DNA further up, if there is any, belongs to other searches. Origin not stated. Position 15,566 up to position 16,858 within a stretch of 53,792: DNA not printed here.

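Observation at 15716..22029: Uncharacterised three-gene surface/coiled-coil module chained onto the front of the archaellum operon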

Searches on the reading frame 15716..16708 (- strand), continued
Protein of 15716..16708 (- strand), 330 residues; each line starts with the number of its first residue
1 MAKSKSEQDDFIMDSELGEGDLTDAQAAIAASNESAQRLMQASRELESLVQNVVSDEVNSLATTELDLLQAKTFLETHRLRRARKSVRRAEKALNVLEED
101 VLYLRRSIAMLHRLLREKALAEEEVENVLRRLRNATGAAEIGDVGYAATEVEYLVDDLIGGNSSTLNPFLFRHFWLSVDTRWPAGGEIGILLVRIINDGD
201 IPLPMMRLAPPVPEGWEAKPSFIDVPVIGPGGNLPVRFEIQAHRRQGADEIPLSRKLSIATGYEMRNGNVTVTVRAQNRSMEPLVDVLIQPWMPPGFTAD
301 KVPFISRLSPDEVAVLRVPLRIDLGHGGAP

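Call 85: find_encoding_contigs(protein=P0186, flank=7000, max_places=2)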
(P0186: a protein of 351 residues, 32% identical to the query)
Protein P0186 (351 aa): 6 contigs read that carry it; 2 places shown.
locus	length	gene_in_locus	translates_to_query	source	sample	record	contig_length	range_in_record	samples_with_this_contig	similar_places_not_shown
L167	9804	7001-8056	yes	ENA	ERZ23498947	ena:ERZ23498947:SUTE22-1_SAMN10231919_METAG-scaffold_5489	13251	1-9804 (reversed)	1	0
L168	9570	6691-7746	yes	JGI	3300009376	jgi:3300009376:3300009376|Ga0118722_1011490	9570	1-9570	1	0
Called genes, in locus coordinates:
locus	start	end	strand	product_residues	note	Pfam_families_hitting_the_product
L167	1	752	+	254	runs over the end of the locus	-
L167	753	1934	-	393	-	-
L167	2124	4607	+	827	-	-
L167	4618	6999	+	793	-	-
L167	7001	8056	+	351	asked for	-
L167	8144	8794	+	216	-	PF01917:Flagellin_arch-type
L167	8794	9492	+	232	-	PF01917:Flagellin_arch-type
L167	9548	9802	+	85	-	?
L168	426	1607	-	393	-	-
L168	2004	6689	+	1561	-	-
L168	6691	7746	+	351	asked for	-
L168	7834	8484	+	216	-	PF01917:Flagellin_arch-type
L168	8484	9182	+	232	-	PF01917:Flagellin_arch-type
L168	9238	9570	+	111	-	?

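Call 86: find_encoding_contigs(protein=P0181, flank=7000, max_places=2)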
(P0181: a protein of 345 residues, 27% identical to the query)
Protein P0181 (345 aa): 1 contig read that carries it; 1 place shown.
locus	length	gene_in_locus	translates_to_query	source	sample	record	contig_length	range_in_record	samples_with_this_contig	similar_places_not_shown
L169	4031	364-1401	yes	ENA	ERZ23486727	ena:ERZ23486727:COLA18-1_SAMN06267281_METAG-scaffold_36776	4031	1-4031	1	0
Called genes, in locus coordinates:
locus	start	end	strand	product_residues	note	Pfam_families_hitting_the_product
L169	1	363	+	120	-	?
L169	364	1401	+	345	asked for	-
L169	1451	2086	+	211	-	PF01917:Flagellin_arch-type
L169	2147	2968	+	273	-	-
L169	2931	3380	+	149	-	-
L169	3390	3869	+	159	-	PF01917:Flagellin_arch-type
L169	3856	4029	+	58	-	?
